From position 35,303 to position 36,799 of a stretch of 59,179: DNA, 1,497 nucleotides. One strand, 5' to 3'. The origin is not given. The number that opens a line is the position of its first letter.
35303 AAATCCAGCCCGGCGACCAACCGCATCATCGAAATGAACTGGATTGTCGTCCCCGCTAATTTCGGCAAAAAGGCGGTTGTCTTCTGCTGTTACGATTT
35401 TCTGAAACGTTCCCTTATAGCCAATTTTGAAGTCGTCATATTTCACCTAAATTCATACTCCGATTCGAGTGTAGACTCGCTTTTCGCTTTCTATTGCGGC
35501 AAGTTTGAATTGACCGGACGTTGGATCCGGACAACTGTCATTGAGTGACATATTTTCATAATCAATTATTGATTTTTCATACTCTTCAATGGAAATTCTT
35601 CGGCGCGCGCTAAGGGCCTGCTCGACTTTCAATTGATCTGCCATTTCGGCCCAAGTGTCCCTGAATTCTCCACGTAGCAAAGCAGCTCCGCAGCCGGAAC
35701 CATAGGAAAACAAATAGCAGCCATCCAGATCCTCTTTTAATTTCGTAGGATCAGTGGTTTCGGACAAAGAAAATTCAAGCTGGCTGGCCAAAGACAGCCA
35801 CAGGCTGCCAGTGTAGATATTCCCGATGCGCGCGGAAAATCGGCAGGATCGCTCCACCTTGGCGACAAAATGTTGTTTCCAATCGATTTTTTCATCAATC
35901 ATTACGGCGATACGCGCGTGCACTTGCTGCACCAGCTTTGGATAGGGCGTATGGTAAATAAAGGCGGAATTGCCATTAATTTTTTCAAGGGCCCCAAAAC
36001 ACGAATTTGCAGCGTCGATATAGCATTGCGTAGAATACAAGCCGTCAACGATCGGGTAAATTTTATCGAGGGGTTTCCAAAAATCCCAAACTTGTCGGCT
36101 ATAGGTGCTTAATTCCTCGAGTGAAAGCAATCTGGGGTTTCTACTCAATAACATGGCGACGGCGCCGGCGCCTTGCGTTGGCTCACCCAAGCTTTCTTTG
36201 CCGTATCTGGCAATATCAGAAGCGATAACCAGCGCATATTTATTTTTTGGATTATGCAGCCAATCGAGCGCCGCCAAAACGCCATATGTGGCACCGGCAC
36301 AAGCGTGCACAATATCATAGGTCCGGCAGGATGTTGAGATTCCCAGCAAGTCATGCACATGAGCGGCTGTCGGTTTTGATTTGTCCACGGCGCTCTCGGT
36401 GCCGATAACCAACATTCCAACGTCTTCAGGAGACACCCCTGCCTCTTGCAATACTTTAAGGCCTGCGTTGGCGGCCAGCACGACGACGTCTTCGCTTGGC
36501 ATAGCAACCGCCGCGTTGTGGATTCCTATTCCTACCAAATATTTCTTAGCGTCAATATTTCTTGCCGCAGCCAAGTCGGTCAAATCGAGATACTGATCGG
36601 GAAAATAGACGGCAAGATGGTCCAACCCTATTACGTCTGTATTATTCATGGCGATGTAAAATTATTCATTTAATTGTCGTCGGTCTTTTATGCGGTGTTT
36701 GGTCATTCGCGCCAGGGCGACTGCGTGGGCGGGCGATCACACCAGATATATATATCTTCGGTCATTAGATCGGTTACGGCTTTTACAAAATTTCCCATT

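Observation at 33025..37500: ACP / KAS-III / HMG-synthase / MaoC / AAC(3)-type acyltransferase cassette wired into a nonulosonic-acid operon: candidate undescribed acyl-decoration pathway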

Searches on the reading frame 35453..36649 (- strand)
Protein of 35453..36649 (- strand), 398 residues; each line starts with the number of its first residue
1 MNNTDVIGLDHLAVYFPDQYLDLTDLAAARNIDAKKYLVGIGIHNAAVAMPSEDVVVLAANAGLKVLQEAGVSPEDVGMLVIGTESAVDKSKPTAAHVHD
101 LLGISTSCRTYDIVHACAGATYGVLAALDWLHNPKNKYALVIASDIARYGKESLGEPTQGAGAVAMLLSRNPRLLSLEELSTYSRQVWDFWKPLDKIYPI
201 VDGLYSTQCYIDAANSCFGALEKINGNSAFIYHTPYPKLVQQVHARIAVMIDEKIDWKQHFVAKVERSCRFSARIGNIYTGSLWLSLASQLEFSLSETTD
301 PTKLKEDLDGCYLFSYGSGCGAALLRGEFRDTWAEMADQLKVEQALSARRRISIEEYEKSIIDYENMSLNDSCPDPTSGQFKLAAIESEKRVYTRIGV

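Call 3: search_protein_families(library=pfam, proteins=[window:35453-36649:-], max_evalue=0.01)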
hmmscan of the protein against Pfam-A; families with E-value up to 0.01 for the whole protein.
window:35453-36649:- (398 aa): 5 families
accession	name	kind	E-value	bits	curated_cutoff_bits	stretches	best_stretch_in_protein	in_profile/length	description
PF01154.23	HMG_CoA_synt_N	-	1.1e-26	94.2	25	1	7-169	5-170/174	Hydroxymethylglutaryl-coenzyme A synthase N terminal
PF08540.16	HMG_CoA_synt_C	-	7e-24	85.4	25.1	2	258-371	137-248/280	Hydroxymethylglutaryl-coenzyme A synthase C terminal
PF08545.16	ACP_syn_III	-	2.4e-05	24.6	24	1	111-171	1-64/80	3-Oxoacyl-[acyl-carrier-protein (ACP)] synthase III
PF00195.25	Chal_sti_synt_N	-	0.002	18.1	27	1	49-147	93-191/225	Chalcone and stilbene synthases, N-terminal domain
PF00108.29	Thiolase_N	-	0.0089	15.9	26.4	0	55-129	23-97/260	Thiolase, N-terminal domain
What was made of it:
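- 35453..36649 (-): HMG-synthase of a distinct, glycan-locus-associated clade. It is proposed to condense acetyl-CoA with acetoacetyl-ACP. PF01154 and PF08540 (call 3).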

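Call 6: search_protein_families(library=ncbifam, proteins=[window:35453-36649:-], max_evalue=0.01)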
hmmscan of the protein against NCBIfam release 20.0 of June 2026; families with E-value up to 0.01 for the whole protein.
window:35453-36649:- (398 aa): 14 families
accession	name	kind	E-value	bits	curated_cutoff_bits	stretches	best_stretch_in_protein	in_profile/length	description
TIGR01835.1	HMG-CoA-S_prok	equivalog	1.3e-94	317.1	360.35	1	7-393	1-382/382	hydroxymethylglutaryl-CoA synthase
TIGR01833.1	HMG-CoA-S_euk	equivalog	5.6e-52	177.4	286.2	2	7-247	5-266/457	hydroxymethylglutaryl-CoA synthase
NF041302.1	HMG_CoAsyn_Halo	equivalog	1e-50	173.1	800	2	7-243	4-254/443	hydroxymethylglutaryl-CoA synthase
NF003274.0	PRK04262.1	equivalog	3.3e-32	111.9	244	1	13-359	9-339/347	hydroxymethylglutaryl-CoA synthase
TIGR00748.1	HMG_CoA_syn_Arc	equivalog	1.1e-21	77.4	353.35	1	11-358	6-337/345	hydroxymethylglutaryl-CoA synthase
NF006829.0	PRK09352.1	subfamily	3.6e-17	62.3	249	1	12-146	10-143/322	beta-ketoacyl-ACP synthase 3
TIGR00747.1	fabH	subfamily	3.9e-16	59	292.1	1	13-146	9-141/322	beta-ketoacyl-ACP synthase III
NF006720.0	PRK09258.1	equivalog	6.1e-13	48.8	285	1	51-148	57-154/338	3-oxoacyl-ACP synthase III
NF005308.0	PRK06840.1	equivalog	3e-11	43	315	1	6-170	4-174/339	3-oxoacyl-ACP synthase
NF004623.0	PRK05963.1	equivalog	1.4e-10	41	437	1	4-146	6-143/328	beta-ketoacyl-ACP synthase III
NF009519.0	PRK12880.1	equivalog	6.8e-08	32.2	436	1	41-171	46-178/353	beta-ketoacyl-ACP synthase III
NF005703.0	PRK07515.1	equivalog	2.1e-07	30.2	304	1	58-147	99-186/373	beta-ketoacyl-ACP synthase III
NF005541.0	PRK07204.1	equivalog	0.00014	21.3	402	1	11-170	9-171/329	beta-ketoacyl-ACP synthase III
NF004720.0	PRK06064.1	subfamily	0.0025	16.6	420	1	52-141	19-109/389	thiolase domain-containing protein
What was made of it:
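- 35453..36649 (-): TIGR01835 scores 317 bits, below its cut-off of 360 (call 6).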

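Call 11: find_homologous_proteins(query=window:35453-36649:-, max_evalue=1e-10)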
Query window:35453-36649:- (398 aa): 3703 proteins with E <= 1e-10 among 8000 candidates; the best 120 are listed.
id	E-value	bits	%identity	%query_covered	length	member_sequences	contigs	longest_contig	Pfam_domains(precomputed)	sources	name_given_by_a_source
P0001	3.5e-169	581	66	99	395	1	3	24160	PF08540.17,PF01154.23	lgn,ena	-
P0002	1.1e-151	523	61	97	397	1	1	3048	PF08540.17,PF01154.23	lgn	-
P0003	5.4e-151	521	59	99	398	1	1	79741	PF08545.17,PF08540.17,PF01154.23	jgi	jgi:hydroxymethylglutaryl-CoA synthase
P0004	6.1e-149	514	59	99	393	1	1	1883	PF08545.17,PF08540.17,PF01154.23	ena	-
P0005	8.2e-149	514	61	96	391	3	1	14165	PF08545.17,PF08540.17,PF01154.23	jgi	jgi:hydroxymethylglutaryl-CoA synthase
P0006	1.4e-146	507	57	98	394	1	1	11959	PF08540.17,PF01154.23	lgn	-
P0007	4.1e-146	505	61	96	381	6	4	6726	PF08545.17,PF08540.17,PF01154.23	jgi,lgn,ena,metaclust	metaclust:\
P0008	7.6e-145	501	56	98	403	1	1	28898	PF08545.17,PF08540.17,PF01154.23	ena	-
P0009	2.0e-144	499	57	97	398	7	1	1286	PF08540.17,PF01154.23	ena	-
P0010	3.8e-144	499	57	98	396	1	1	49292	PF08540.17,PF01154.23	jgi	jgi:hydroxymethylglutaryl-CoA synthase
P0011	7.8e-144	498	59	98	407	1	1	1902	PF08540.17,PF01154.23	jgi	jgi:hydroxymethylglutaryl-CoA synthase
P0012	1.4e-143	497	56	99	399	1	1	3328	PF08540.17,PF01154.23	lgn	-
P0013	1.7e-143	496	57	98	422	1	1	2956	PF08540.17,PF01154.23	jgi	jgi:hydroxymethylglutaryl-CoA synthase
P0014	3.3e-143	495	56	99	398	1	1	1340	PF08540.17,PF01154.23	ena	-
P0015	6.8e-143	494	55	97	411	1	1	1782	PF08540.17,PF01154.23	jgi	jgi:hydroxymethylglutaryl-CoA synthase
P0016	8.5e-142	491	55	98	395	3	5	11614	PF08545.17,PF08540.17,PF01154.23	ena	-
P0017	6.0e-141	488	58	98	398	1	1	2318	PF08540.17,PF01154.23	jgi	jgi:hydroxymethylglutaryl-CoA synthase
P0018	1.3e-140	487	56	98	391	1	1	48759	PF08540.17,PF01154.23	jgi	jgi:hydroxymethylglutaryl-CoA synthase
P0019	1.9e-140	486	64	83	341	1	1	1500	PF08545.17,PF08540.17,PF01154.23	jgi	jgi:hydroxymethylglutaryl-CoA synthase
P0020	3.0e-140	486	55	98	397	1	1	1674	PF08540.17,PF01154.23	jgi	jgi:hydroxymethylglutaryl-CoA synthase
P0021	4.1e-140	485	55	98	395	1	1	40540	PF08540.17,PF01154.23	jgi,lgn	jgi:hydroxymethylglutaryl-CoA synthase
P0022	4.6e-140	485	56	99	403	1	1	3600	PF08540.17,PF01154.23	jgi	jgi:hydroxymethylglutaryl-CoA synthase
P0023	9.1e-140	484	54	98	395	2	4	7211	PF08540.17,PF01154.23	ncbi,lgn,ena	-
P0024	1.2e-139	484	55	98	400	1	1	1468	PF08540.17,PF01154.23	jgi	jgi:hydroxymethylglutaryl-CoA synthase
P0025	1.5e-139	483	55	98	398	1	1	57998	PF08540.17,PF01154.23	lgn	-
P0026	4.3e-139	482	55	99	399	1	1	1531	PF08540.17,PF01154.23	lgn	-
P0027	1.6e-138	480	54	98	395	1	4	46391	PF08540.17,PF01154.23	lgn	-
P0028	2.1e-138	480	54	98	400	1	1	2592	PF08545.17,PF08540.17,PF01154.23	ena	-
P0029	3.7e-138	479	56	98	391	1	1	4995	PF08545.17,PF08540.17,PF01154.23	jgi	jgi:hydroxymethylglutaryl-CoA synthase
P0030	5.4e-138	478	57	98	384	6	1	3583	PF08540.17,PF01154.23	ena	-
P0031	1.0e-137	477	54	98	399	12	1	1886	PF08540.17,PF01154.23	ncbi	-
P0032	3.7e-137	476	54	98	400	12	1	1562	PF08545.17,PF08540.17,PF01154.23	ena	-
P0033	5.4e-137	475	54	98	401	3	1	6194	PF08545.17,PF08540.17,PF01154.23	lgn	-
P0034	6.3e-137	475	56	97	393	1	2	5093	PF08540.17,PF01154.23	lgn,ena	-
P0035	7.8e-137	475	53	99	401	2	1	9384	PF08540.17,PF01154.23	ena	-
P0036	9.0e-137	474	54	97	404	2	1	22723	PF08540.17,PF01154.23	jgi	jgi:hydroxymethylglutaryl-CoA synthase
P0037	1.7e-136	473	55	98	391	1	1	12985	PF08540.17,PF01154.23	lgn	-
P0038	9.5e-136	471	54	98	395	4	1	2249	PF08540.17,PF01154.23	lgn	-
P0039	1.6e-134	467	53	98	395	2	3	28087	PF08545.17,PF08540.17,PF01154.23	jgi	jgi:hydroxymethylglutaryl-CoA synthase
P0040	6.7e-134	465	54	97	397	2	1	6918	PF08540.17,PF01154.23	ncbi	-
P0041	3.2e-133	463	55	97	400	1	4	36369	PF08540.17,PF01154.23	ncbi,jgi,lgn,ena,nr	ncbi:MAG TPA: hydroxymethylglutaryl-CoA synthase [Coxiellaceae bacterium]|nr:hydroxymethylglutaryl-C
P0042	4.4e-133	462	55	98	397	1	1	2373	PF08540.17,PF01154.23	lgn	-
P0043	5.4e-133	462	55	98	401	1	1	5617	PF08540.17,PF01154.23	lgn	-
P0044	6.7e-133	462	53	99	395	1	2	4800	PF08540.17,PF01154.23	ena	-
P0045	6.1e-132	458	54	100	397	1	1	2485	PF08540.17,PF01154.23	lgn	-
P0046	1.2e-131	457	56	98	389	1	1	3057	PF08540.17,PF01154.23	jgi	jgi:hydroxymethylglutaryl-CoA synthase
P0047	1.5e-131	457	52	98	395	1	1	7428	PF08540.17,PF01154.23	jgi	-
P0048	3.2e-131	456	54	99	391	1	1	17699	PF08540.17,PF01154.23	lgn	-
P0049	4.5e-131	456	54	99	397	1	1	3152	PF08540.17,PF01154.23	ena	-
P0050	7.1e-131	455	54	99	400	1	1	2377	PF08540.17,PF01154.23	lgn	-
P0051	9.9e-131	454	53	97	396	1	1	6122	PF08540.17,PF01154.23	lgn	-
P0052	1.9e-130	453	53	98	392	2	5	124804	PF08540.17,PF01154.23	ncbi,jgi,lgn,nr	ncbi:MAG: hydroxymethylglutaryl-CoA synthase [Rhodospirillaceae bacterium]|nr:hydroxymethylglutaryl-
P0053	7.2e-129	448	53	98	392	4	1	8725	PF08540.17,PF01154.23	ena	-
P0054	7.6e-129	448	60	81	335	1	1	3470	PF08540.17,PF01154.23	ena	-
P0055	9.0e-127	441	52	99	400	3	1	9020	PF08540.17,PF01154.23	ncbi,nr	ncbi:MAG: hypothetical protein PF482_18110 [Desulfobacteraceae bacterium]|nr:hypothetical protein [D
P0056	1.1e-126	441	55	98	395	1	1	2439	PF08540.17,PF01154.23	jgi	jgi:hydroxymethylglutaryl-CoA synthase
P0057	1.6e-126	441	54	96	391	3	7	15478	PF08540.17,PF01154.23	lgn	-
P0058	3.8e-126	439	54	98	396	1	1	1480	PF08540.17,PF01154.23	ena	-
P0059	1.3e-125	438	54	97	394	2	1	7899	PF08540.17,PF01154.23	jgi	jgi:hydroxymethylglutaryl-CoA synthase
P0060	2.1e-125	437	53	96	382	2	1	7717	PF08540.17,PF01154.23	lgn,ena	-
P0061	1.3e-123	431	54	97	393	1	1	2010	PF08540.17,PF01154.23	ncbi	ncbi:MAG: hydroxymethylglutaryl-CoA synthase [Verrucomicrobiota bacterium]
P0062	2.1e-122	427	51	99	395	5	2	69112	PF08540.17,PF01154.23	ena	-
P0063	2.6e-120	420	50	99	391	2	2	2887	PF08540.17,PF01154.23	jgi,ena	jgi:hydroxymethylglutaryl-CoA synthase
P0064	8.8e-114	399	47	99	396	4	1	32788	PF08540.17,PF01154.23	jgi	jgi:hydroxymethylglutaryl-CoA synthase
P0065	9.3e-114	399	51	94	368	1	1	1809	PF08540.17,PF01154.23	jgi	jgi:hydroxymethylglutaryl-CoA synthase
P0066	1.4e-111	391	47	100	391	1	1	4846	PF08540.17,PF01154.23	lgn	-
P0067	3.1e-111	390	55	78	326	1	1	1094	PF08540.17,PF01154.23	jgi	jgi:hydroxymethylglutaryl-CoA synthase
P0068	2.1e-106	374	48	99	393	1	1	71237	PF08540.17,PF01154.23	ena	-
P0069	3.1e-104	367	58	71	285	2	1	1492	PF08540.17,PF01154.23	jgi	jgi:hydroxymethylglutaryl-CoA synthase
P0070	6.1e-104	366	66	62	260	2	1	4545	PF08540.17,PF01154.23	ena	-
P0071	2.1e-87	312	53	72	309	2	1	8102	PF08540.17,PF01154.23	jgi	jgi:hydroxymethylglutaryl-CoA synthase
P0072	4.7e-85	304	44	88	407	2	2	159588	PF08540.17,PF01154.23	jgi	jgi:hydroxymethylglutaryl-CoA synthase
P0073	2.4e-84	302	41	98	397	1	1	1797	PF08540.17,PF01154.23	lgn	-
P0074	2.7e-84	302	41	99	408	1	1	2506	PF08540.17,PF01154.23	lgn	-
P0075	2.9e-84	301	40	99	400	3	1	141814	PF08540.17,PF01154.23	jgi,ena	-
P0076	5.6e-84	301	42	97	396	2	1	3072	PF08540.17,PF01154.23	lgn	-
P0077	5.8e-84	300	43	89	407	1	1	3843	PF08540.17,PF01154.23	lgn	-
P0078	1.4e-83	299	40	97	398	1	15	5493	PF00108.30,PF08540.17,PF01154.23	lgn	-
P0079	2.5e-83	298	42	97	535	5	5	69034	PF08540.17,PF01154.23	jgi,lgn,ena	-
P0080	5.4e-83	297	42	89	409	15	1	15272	PF08540.17,PF01154.23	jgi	-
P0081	6.2e-83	297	43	90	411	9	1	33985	PF08540.17,PF01154.23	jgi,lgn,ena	-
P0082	7.4e-83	297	45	88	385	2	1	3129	PF08540.17,PF01154.23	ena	-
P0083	1.1e-82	296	41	97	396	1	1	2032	PF08540.17,PF01154.23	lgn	-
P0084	1.3e-82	296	43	97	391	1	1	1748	PF08540.17,PF01154.23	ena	-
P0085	1.7e-82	296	45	88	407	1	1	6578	PF08540.17,PF01154.23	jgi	jgi:hydroxymethylglutaryl-CoA synthase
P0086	1.7e-82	296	40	97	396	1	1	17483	PF08540.17,PF01154.23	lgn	-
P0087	2.6e-82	295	41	97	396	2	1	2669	PF08540.17,PF01154.23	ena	-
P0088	3.2e-82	295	44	88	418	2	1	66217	PF08540.17,PF01154.23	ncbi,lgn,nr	ncbi:MAG: hydroxymethylglutaryl-CoA synthase [Myxococcales bacterium]|nr:hydroxymethylglutaryl-CoA s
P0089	4.4e-82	294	39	97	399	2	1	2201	PF08540.17,PF01154.23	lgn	-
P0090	4.9e-82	294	42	92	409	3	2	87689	PF08540.17,PF01154.23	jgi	-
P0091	6.3e-82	294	40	97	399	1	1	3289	PF08540.17,PF01154.23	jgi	jgi:hydroxymethylglutaryl-CoA synthase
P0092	8.3e-82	293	41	98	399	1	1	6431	PF08540.17,PF01154.23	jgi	jgi:hydroxymethylglutaryl-CoA synthase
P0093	8.3e-82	293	39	99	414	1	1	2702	PF08540.17,PF01154.23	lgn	-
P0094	9.6e-82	293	43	88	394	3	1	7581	PF08540.17,PF01154.23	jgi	jgi:hydroxymethylglutaryl-CoA synthase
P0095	9.7e-82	293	44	90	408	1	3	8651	PF08540.17,PF01154.23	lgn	-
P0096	9.8e-82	293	41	100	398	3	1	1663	PF08540.17,PF01154.23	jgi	jgi:hydroxymethylglutaryl-CoA synthase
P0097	1.2e-81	293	41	97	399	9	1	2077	PF08540.17,PF01154.23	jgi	jgi:hydroxymethylglutaryl-CoA synthase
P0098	1.3e-81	293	43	88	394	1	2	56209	PF08540.17,PF01154.23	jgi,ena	-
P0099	1.3e-81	293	42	97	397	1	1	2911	PF08540.17,PF01154.23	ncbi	-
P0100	2.6e-81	292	41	97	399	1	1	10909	PF08540.17,PF01154.23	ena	-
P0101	2.8e-81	292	41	97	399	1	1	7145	PF08540.17,PF01154.23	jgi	jgi:hydroxymethylglutaryl-CoA synthase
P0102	3.6e-81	291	40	97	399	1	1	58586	PF08540.17,PF01154.23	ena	-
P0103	4.5e-81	291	41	97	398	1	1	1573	PF08540.17,PF01154.23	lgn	-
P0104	5.2e-81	291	39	97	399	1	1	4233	PF08540.17,PF01154.23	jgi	jgi:hydroxymethylglutaryl-CoA synthase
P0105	5.4e-81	291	42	89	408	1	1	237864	PF08540.17,PF01154.23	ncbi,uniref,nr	ncbi:hydroxymethylglutaryl-CoA synthase [Polyangium sp. y55x31]|uniref:hydroxymethylglutaryl-CoA syn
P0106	5.8e-81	291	42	90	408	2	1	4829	PF08540.17,PF01154.23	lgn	-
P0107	6.1e-81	291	39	98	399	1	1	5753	PF08540.17,PF01154.23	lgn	-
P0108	7.0e-81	290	40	99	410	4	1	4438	PF08540.17,PF01154.23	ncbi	-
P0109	7.1e-81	290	43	88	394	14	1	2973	PF08540.17,PF01154.23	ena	-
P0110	7.4e-81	290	42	99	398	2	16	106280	PF08540.17,PF01154.23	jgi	jgi:hydroxymethylglutaryl-CoA synthase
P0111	7.8e-81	290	40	97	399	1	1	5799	PF08540.17,PF01154.23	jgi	jgi:hydroxymethylglutaryl-CoA synthase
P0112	8.9e-81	290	42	97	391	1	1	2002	PF08540.17,PF01154.23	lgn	-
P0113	9.2e-81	290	40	99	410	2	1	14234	PF08540.17,PF01154.23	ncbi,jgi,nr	ncbi:MAG: hydroxymethylglutaryl-CoA synthase [Wenzhouxiangella sp.]|jgi:hydroxymethylglutaryl-CoA sy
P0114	9.8e-81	290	55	59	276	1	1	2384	PF08540.17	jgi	jgi:hydroxymethylglutaryl-CoA synthase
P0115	1.0e-80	290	40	98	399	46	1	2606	PF08540.17,PF01154.23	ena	-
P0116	1.0e-80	290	40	99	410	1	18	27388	PF08540.17,PF01154.23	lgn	-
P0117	1.1e-80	290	41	97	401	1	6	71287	PF08540.17,PF01154.23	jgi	jgi:hydroxymethylglutaryl-CoA synthase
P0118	1.3e-80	289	40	99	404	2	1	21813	PF08540.17,PF01154.23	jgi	jgi:hydroxymethylglutaryl-CoA synthase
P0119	1.3e-80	289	41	99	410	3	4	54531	PF08540.17,PF01154.23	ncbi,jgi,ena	-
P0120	1.4e-80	289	40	97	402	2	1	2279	PF08540.17,PF01154.23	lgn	-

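Call 13: find_encoding_contigs(protein=P0001, flank=10000, max_places=2)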
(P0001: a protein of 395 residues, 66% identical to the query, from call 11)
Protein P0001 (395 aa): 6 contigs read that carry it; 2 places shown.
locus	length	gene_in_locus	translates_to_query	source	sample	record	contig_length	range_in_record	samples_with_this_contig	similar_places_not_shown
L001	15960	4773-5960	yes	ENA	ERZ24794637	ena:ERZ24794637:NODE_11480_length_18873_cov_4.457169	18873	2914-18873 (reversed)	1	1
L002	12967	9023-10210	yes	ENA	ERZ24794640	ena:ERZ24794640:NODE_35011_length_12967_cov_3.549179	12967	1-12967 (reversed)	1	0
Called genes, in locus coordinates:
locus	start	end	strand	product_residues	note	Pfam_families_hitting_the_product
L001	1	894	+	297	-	?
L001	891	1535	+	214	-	PF17836:PglD_N (weak), PF25084:LbH_EIF2B (weak), PF25087:GMPPB_C (faint), PF00132:Hexapep, PF14602:Hexapep_2 (weak)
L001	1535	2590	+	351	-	PF00571:CBS (faint), PF00483:NTP_transferase, PF12804:NTP_transf_3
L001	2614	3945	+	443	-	-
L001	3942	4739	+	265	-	PF02522:Antibiotic_NAT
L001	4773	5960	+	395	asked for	PF01154:HMG_CoA_synt_N, PF08540:HMG_CoA_synt_C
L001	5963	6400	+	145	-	PF01575:MaoC_dehydratas, PF13452:FAS1_DH_region (weak)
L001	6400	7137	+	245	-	-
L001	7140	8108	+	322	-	PF08392:FAE1_CUT1_RppA (weak), PF08545:ACP_syn_III, PF08541:ACP_syn_III_C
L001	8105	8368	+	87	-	PF00550:PP-binding (weak)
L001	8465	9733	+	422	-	-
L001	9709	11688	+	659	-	-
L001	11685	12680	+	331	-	PF04055:Radical_SAM, PF13186:SPASM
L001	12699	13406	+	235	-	PF02348:CTP_transf_3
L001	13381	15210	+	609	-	-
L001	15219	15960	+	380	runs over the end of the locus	PF02350:Epimerase_2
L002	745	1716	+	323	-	PF02719:Polysacc_synt_2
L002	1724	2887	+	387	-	PF01041:DegT_DnrJ_EryC1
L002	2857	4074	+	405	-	PF02350:Epimerase_2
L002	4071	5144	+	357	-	PF03102:NeuB, PF08666:SAF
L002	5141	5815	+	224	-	PF17836:PglD_N (weak), PF25084:LbH_EIF2B (weak), PF25087:GMPPB_C (faint), PF00132:Hexapep, PF14602:Hexapep_2 (weak)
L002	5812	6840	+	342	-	PF00571:CBS (faint), PF00483:NTP_transferase, PF12804:NTP_transf_3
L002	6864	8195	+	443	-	-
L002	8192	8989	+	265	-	PF02522:Antibiotic_NAT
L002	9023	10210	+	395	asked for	PF01154:HMG_CoA_synt_N, PF08540:HMG_CoA_synt_C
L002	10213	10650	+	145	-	PF01575:MaoC_dehydratas, PF13452:FAS1_DH_region (weak)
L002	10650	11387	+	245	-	-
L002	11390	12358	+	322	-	PF08392:FAE1_CUT1_RppA (weak), PF08545:ACP_syn_III, PF08541:ACP_syn_III_C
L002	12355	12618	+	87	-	PF00550:PP-binding (weak)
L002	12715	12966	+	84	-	?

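Call 14: find_encoding_contigs(protein=P0003, flank=10000, max_places=1)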
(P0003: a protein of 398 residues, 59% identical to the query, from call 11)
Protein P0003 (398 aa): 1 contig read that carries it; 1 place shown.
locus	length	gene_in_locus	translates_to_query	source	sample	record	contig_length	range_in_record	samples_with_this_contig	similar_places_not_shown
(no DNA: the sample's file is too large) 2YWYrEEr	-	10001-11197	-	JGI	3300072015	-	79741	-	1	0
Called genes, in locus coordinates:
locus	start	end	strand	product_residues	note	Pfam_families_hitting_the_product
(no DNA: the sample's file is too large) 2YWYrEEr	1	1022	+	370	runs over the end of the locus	PF02388:FemAB, PF04339:FemAB_like (weak), PF13480:Acetyltransf_6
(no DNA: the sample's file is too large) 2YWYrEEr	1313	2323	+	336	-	PF03102:NeuB, PF08666:SAF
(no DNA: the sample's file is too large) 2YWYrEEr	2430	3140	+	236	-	PF02348:CTP_transf_3, PF12804:NTP_transf_3 (weak)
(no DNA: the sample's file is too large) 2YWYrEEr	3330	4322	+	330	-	PF01041:DegT_DnrJ_EryC1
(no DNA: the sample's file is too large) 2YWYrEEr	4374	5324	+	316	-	PF01073:3Beta_HSD, PF01370:Epimerase, PF02719:Polysacc_synt_2, PF04321:RmlD_sub_bind, PF05368:NmrA, PF13460:NAD_binding_10, PF16363:GDP_Man_Dehyd, PF07993:NAD_binding_4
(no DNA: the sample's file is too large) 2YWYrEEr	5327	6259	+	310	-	PF01073:3Beta_HSD, PF01370:Epimerase, PF02719:Polysacc_synt_2, PF04321:RmlD_sub_bind, PF05368:NmrA (weak), PF07993:NAD_binding_4, PF13460:NAD_binding_10, PF16363:GDP_Man_Dehyd, +1 more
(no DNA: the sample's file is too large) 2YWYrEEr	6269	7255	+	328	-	PF01073:3Beta_HSD, PF01370:Epimerase, PF02719:Polysacc_synt_2, PF04321:RmlD_sub_bind, PF05368:NmrA (weak), PF16363:GDP_Man_Dehyd, PF13460:NAD_binding_10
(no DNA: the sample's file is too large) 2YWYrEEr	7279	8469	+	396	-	PF01041:DegT_DnrJ_EryC1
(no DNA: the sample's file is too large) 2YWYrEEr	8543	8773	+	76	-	-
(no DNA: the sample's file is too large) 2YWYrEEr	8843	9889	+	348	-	PF00195:Chal_sti_synt_N, PF08392:FAE1_CUT1_RppA (faint), PF08545:ACP_syn_III, PF08541:ACP_syn_III_C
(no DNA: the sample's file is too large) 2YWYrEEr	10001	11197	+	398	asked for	PF01154:HMG_CoA_synt_N, PF08545:ACP_syn_III (faint), PF08540:HMG_CoA_synt_C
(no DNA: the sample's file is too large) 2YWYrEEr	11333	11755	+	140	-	PF01575:MaoC_dehydratas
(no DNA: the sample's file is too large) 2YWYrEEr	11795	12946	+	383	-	PF13527:Acetyltransf_9 (weak)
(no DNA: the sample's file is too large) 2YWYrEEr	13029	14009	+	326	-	PF01522:Polysacc_deac_1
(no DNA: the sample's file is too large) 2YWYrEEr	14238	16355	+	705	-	PF04464:Glyphos_transf (weak)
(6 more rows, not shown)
